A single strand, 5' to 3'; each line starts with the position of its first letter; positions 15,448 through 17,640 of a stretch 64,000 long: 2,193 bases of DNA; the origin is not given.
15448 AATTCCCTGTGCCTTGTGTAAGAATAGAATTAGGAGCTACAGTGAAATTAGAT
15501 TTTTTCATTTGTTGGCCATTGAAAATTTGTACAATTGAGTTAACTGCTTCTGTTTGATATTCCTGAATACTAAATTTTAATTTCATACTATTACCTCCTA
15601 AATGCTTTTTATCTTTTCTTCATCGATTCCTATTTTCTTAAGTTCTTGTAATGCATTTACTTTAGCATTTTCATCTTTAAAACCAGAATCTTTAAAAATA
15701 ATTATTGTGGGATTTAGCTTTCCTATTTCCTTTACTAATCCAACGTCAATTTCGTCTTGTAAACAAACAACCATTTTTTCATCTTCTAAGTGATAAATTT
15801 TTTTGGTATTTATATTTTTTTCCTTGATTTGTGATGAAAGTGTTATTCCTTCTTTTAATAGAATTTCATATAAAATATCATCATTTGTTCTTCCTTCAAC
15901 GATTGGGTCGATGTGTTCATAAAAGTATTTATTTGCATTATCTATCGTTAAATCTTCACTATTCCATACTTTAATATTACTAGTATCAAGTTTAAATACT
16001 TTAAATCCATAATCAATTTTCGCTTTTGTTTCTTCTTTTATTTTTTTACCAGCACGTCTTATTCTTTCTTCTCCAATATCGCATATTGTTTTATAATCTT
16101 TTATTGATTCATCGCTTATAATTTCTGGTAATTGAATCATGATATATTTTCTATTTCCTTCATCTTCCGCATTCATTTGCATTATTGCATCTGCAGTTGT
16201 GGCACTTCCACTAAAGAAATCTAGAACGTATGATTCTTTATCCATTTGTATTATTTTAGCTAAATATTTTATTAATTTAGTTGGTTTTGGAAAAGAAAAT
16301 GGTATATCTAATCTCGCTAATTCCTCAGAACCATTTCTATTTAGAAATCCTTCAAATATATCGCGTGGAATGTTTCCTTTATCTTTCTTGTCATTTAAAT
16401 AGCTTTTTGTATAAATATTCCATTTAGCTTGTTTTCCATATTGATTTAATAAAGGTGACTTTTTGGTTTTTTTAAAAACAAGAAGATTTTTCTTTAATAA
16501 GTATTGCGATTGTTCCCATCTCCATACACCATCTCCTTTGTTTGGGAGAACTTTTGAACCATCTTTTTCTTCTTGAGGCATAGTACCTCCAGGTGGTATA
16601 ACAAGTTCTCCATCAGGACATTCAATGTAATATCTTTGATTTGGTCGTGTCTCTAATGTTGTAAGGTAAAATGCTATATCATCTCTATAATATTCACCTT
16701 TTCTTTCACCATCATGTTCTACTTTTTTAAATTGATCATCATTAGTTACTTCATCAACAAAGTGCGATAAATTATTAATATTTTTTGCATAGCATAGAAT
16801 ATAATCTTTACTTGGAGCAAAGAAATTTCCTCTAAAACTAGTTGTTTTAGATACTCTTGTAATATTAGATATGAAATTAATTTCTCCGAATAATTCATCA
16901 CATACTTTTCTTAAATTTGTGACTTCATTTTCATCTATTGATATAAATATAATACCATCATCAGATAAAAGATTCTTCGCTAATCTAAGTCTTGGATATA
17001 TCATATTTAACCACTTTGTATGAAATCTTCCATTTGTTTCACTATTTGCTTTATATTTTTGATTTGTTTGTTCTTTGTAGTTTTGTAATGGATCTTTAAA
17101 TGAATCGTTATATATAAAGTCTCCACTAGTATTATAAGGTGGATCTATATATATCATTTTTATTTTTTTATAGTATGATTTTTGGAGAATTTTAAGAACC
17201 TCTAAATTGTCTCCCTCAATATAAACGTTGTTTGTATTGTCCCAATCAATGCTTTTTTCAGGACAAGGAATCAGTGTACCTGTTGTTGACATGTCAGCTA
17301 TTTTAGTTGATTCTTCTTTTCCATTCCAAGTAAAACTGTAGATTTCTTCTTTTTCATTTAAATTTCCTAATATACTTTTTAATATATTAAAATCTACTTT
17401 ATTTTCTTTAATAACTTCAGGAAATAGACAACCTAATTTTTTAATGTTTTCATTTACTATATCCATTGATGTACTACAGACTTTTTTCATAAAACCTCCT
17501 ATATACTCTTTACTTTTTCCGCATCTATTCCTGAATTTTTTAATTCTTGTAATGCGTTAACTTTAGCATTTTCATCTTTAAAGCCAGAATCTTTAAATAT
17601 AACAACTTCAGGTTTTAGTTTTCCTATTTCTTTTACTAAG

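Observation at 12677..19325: Type III R-M operon with two complete tandem mod genes and one res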

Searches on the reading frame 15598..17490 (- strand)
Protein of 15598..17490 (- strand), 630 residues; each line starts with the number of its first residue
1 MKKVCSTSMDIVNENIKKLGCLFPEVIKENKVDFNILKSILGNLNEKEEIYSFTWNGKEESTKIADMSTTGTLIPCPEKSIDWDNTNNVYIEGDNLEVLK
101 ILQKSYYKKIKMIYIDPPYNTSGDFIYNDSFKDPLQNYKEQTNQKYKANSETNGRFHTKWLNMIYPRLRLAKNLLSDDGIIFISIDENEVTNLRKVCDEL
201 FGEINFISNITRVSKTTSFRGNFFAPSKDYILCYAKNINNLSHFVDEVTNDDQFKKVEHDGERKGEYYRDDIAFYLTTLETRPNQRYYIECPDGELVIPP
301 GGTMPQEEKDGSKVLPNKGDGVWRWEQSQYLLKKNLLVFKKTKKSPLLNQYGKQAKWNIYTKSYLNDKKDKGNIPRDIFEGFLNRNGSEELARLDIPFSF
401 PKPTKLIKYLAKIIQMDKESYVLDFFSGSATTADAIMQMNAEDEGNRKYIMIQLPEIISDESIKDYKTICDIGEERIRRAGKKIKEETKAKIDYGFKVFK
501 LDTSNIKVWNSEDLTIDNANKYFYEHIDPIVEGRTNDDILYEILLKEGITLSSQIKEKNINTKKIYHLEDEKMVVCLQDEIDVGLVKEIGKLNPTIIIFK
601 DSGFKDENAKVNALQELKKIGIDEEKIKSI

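Call 6: search_protein_families(library=pfam, proteins=[window:15598-17490:-])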
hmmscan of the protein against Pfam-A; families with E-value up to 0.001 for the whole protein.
window:15598-17490:- (630 aa): 1 family
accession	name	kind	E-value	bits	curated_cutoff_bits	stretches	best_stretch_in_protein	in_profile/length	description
PF01555.25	N6_N4_Mtase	-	1.7e-26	94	26.7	1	110-454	1-211/221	DNA methylase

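Call 63: search_solved_structures(query=window:15598-17490:-, show_alignments=2)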
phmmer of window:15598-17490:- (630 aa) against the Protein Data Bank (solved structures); distinct sequences matched with E-value up to 0.001: 3.
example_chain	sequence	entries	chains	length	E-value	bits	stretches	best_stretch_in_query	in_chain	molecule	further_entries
6k0w_B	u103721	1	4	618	5.1e-59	203.3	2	22-260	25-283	Adenine specific DNA methyltransferase (Mod)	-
4zcf_A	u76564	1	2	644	2.5e-49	171.3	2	20-241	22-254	Restriction endonuclease EcoP15I, modification subunit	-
7dsu_A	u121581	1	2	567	4.1e-28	101.2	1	85-453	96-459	Mbo45V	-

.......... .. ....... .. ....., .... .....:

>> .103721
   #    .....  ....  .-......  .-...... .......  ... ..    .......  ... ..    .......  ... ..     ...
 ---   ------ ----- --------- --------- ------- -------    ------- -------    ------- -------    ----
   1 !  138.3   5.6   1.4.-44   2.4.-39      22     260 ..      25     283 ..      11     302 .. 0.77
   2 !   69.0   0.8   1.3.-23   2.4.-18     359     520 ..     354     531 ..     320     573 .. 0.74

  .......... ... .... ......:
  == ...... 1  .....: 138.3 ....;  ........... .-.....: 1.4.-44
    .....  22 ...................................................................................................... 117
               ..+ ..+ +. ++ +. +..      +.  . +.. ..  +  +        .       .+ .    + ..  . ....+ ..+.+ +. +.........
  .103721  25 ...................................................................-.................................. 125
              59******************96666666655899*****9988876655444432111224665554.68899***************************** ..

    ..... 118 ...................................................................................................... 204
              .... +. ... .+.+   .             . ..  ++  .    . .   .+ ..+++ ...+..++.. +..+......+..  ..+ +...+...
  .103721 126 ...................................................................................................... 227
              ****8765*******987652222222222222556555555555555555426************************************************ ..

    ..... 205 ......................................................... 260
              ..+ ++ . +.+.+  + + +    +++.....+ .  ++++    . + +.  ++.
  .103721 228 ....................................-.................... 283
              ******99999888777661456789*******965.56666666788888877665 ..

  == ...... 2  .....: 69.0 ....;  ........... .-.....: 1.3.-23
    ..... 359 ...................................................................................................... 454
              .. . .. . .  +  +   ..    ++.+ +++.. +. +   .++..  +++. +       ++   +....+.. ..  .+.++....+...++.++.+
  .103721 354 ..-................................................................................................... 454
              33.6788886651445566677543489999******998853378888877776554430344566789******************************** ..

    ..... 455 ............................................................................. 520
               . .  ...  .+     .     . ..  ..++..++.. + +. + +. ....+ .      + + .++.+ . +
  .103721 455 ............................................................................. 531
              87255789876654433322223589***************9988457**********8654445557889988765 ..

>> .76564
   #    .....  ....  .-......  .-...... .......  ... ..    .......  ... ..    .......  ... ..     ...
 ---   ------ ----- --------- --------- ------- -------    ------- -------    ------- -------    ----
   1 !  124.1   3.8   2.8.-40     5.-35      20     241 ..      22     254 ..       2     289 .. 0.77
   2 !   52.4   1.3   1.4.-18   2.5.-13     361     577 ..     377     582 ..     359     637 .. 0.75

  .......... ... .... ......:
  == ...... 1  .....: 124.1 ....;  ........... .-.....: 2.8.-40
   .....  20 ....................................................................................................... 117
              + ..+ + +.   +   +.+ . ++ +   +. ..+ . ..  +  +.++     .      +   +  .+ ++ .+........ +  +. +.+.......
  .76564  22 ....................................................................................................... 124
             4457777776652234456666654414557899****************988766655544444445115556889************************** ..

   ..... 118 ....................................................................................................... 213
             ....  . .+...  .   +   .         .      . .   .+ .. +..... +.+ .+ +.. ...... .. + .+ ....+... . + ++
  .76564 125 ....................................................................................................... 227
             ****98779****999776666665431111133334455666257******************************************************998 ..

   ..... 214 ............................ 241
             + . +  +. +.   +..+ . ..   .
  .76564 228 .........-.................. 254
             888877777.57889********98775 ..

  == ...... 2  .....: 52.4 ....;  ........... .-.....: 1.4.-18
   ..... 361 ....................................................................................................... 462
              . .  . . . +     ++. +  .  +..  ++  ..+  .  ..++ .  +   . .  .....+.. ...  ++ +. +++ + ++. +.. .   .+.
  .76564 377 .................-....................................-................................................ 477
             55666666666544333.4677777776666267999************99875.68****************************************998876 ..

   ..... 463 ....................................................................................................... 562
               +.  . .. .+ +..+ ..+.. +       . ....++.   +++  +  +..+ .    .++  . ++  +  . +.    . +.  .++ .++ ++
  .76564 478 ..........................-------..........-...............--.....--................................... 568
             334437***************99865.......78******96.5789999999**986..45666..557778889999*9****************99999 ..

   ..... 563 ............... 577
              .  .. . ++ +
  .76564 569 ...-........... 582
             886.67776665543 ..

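Call 70: search_protein_families(library=padloc, proteins=[window:15598-17490:-])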
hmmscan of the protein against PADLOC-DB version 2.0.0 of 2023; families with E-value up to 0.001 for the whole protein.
window:15598-17490:- (630 aa): 21 families
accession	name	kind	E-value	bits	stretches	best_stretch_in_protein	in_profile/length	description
PDLC03634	MTase_III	-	6.3e-184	611.3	1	2-629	3-620/621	Type III methyltransferase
PDLC03637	MTase_III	-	1.1e-99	332.5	2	11-304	46-327/513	Type III methyltransferase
PDLC03641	MTase_III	-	8.9e-90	300.1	1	25-520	38-517/657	Type III methyltransferase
PDLC03644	MTase_III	-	2e-66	222.9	1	54-502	5-422/542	Type III methyltransferase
PDLC03642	MTase_III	-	1.1e-51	174.2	1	36-457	31-400/528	Type III methyltransferase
PDLC03640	MTase_III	-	5.4e-45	151.9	1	87-456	43-433/654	Type III methyltransferase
PDLC03636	MTase_III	-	2.3e-42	143.5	1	83-457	42-396/575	Type III methyltransferase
PDLC03635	MTase_III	-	1.3e-36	124.5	1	81-463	212-569/708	Type III methyltransferase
PDLC03639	MTase_III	-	1.8e-31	107.2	2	86-297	86-276/639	Type III methyltransferase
PDLC03354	MTase_II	-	7.6e-31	105.5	1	51-263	25-237/425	Type II methyltransferase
PDLC03643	MTase_III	-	1.7e-27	94.7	2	164-242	1-80/465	Type III methyltransferase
PDLC03646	MTase_III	-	2.2e-27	93.3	1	84-459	468-829/1057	Type III methyltransferase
PDLC03278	MTase_II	-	5.5e-23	80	2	359-459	248-345/390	Type II methyltransferase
PDLC03645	MTase_III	-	1.4e-19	67.7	2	88-233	140-270/709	Type III methyltransferase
PDLC03300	MTase_II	-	7.6e-19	65.9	1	85-248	9-174/302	Type II methyltransferase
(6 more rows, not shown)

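Call 82: search_protein_families(library=ncbifam, proteins=[window:15598-17490:-])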
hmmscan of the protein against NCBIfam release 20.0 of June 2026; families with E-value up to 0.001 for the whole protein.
window:15598-17490:- (630 aa): 1 family
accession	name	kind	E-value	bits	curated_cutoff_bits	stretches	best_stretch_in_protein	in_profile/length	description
NF008572.0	PRK11524.1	equivalog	8.5e-06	25.1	292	0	83-126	10-50/294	adenine-specific DNA-methyltransferase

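Call 85: predict_structure(alignment_id=A2)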
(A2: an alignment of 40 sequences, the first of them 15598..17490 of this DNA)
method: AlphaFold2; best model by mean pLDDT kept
length: 630 residues; sequences in the alignment: 40
mean_pLDDT: 84.4   pTM: 0.77
mean pLDDT of the five models: 84.4, 82.8, 82.6, 82.2, 81.5
residues with pLDDT >= 90: 326; 70-90: 225; 50-70: 29; < 50: 50
segments of 3 or more residues with pLDDT < 50: 1-8, 45-51, 121-155
pLDDT, mean of each block of 10 residues (from residue 1): 38 73 82 79 51 69 84 94 95 95 95 87 41 43 37 53 92 97 89 90 94 73 69 96 78 88 91 82 91 96 94 92 93 94 93 95 88 86 89 86 95 94 95 97 96 87 81 95 94 96 83 79 82 90 91 88 88 90 91 90 88 90 87
secondary structure, 60 per line:
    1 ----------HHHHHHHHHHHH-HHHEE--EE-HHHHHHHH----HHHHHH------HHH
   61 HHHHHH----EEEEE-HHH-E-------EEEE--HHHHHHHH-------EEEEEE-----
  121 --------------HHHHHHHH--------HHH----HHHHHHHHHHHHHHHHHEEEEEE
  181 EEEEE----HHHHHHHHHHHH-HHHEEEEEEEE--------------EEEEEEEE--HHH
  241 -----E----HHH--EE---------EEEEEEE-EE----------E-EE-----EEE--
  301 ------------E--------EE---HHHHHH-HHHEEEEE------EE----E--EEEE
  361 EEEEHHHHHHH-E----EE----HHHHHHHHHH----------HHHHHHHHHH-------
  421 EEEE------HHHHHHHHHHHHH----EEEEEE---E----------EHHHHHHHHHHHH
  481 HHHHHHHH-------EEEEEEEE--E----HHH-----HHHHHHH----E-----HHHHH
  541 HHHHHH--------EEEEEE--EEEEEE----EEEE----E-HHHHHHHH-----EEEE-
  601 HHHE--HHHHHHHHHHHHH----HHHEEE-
elements in order: H11-22 H34-41 H46-51 H58-66 E71-75 E89-92 H95-102 E110-115 H135-142 H158-174 E175-185 H190-201 E206-213 E228-235 E267-273 E296-298 H327-332 E337-341 E357-364 H365-371 H384-393 H404-413 E421-424 H431-443 E448-453 H469-488 E496-503 H519-525 H536-546 E555-560 E563-568 E573-576 H583-590 E596-599 H607-619 E627-629

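Call 88: fold_search(model_id=the predicted structure, library=pdb)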
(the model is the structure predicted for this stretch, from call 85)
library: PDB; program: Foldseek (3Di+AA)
matches with E <= 10: 1238; with E <= 0.001: 102
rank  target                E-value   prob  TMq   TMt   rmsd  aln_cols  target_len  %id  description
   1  4zcf_A                1.3e-35  1.00  0.69  0.70  11.7       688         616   24  Structural basis of asymmetric DNA methylation and ATP-triggered long-range diffusion by EcoP15I (released 2015-07-29)
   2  4zcf_B                2.6e-35  1.00  0.62  0.64   8.3       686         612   24  Structural basis of asymmetric DNA methylation and ATP-triggered long-range diffusion by EcoP15I (released 2015-07-29)
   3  6k0w_A                5.9e-35  1.00  0.60  0.71  13.9       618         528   28  DNA methyltransferase in complex with sinefungin (released 2019-12-11)
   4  6k0w_B                1.2e-32  1.00  0.59  0.73  13.7       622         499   26  DNA methyltransferase in complex with sinefungin (released 2019-12-11)
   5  6k0w_C                1.6e-30  1.00  0.57  0.82   7.2       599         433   24  DNA methyltransferase in complex with sinefungin (released 2019-12-11)
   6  6k0w_D                2.9e-29  1.00  0.55  0.78   8.1       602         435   25  DNA methyltransferase in complex with sinefungin (released 2019-12-11)
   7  7dsu_B                3.5e-19  1.00  0.39  0.57  12.0       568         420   20  Structure of Mod subunit of the Type III restriction-modification enzyme Mbo45V (released 2022-01-05)
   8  7dsu_A                4.3e-18  1.00  0.39  0.58  13.3       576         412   19  Structure of Mod subunit of the Type III restriction-modification enzyme Mbo45V (released 2022-01-05)
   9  1nw8                  5.7e-10  1.00  0.26  0.56  12.4       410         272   16  Structure of L72P mutant beta class N6-adenine DNA methyltransferase RsrI (released 2003-07-29)
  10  6pbd_B                1.7e-09  1.00  0.24  0.44  17.7       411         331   14  DNA N6-Adenine Methyltransferase CcrM In Complex with Double-Stranded DNA Oligonucleotide Containing Its Recognition S (released 2019-10-23)
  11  1nw6                  1.8e-09  1.00  0.27  0.58  11.9       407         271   16  Structure of the beta class N6-adenine DNA methyltransferase RsrI bound to sinefungin (released 2003-07-29)
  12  1eg2                  1.9e-09  1.00  0.28  0.60  11.3       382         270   16  CRYSTAL STRUCTURE OF RHODOBACTER SPHEROIDES (N6 ADENOSINE) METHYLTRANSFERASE (M.RSRI) (released 2000-10-18)
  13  2zie_B                8.2e-09  1.00  0.26  0.65  13.4       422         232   14  Crystal Structure of TTHA0409, Putatative DNA Modification Methylase from Thermus thermophilus HB8- Selenomethionine d (released 2008-07-29)
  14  1g60_A                1.3e-08  1.00  0.28  0.68   9.8       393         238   15  Crystal Structure of Methyltransferase MboIIa (Moraxella bovis) (released 2002-05-01)
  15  6pbd_A                2.0e-08  1.00  0.26  0.45  18.9       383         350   15  DNA N6-Adenine Methyltransferase CcrM In Complex with Double-Stranded DNA Oligonucleotide Containing Its Recognition S (released 2019-10-23)
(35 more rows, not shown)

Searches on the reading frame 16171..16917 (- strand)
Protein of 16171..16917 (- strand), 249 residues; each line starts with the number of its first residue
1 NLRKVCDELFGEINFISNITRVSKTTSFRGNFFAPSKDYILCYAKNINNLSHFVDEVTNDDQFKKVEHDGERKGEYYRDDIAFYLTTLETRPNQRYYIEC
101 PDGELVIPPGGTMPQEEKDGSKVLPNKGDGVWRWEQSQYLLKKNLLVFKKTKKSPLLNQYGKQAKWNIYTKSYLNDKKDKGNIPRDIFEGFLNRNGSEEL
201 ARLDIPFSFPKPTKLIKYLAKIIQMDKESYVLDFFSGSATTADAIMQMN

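Call 71: find_homologous_proteins(query=window:16171-16917:-, max_evalue=1e-10)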
Query seq(249 aa) (249 aa): 140 proteins with E <= 1e-10 among 377 candidates; the best 120 are listed.
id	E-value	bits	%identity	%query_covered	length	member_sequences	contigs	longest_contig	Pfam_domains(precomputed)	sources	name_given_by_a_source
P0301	4.5e-106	372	75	86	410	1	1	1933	PF01555.25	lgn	-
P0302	4.6e-106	372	75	86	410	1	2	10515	PF01555.25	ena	-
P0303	5.0e-106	372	75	86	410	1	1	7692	PF01555.25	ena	-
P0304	2.7e-103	363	64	100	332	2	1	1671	PF01555.25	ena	-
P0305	8.2e-97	341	75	80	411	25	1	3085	PF01555.25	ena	-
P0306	9.8e-92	325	65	90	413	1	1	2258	PF01555.25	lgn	-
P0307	2.8e-90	320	61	96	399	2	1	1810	PF01555.25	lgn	-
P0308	5.1e-88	313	69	83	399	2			PF01555.25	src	-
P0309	1.3e-87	311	57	100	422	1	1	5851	PF01555.25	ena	-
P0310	1.3e-87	311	65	86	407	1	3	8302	PF01555.25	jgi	-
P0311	3.5e-87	310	100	54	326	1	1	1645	PF01555.25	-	-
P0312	5.8e-84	299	59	93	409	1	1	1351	PF01555.25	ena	-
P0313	1.2e-81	292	57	94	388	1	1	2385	PF01555.25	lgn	-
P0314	1.2e-79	285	57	93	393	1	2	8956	PF01555.25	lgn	-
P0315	2.7e-79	284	54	100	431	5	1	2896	PF01555.25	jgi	-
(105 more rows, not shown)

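Call 73: find_encoding_contigs(protein=P0302, flank=8000, max_places=4)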
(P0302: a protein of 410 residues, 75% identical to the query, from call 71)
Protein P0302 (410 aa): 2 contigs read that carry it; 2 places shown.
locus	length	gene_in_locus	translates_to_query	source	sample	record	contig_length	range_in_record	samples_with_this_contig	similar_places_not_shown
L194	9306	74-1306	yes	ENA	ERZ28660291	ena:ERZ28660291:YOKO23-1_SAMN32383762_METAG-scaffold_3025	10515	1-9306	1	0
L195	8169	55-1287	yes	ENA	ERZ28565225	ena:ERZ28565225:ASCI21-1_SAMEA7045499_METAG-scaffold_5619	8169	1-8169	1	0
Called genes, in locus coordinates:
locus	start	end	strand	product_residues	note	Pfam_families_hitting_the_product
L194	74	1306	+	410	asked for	PF01555:N6_N4_Mtase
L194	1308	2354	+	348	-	PF13310:Virulence_RhuM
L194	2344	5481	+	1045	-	PF00270:DEAD (faint), PF04851:ResIII, PF19778:RE_endonuc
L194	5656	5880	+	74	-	-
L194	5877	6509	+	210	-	PF12164:SporV_AA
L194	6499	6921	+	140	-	PF13782:SpoVAB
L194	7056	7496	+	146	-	PF03862:SpoVAC_SpoVAEB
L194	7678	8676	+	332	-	PF04015:DUF362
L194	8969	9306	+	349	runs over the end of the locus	PF07451:SpoVAD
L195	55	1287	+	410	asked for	PF01555:N6_N4_Mtase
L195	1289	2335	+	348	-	PF13310:Virulence_RhuM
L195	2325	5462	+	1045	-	PF00270:DEAD (faint), PF04851:ResIII, PF19778:RE_endonuc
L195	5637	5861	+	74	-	-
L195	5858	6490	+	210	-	PF12164:SporV_AA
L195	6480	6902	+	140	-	PF13782:SpoVAB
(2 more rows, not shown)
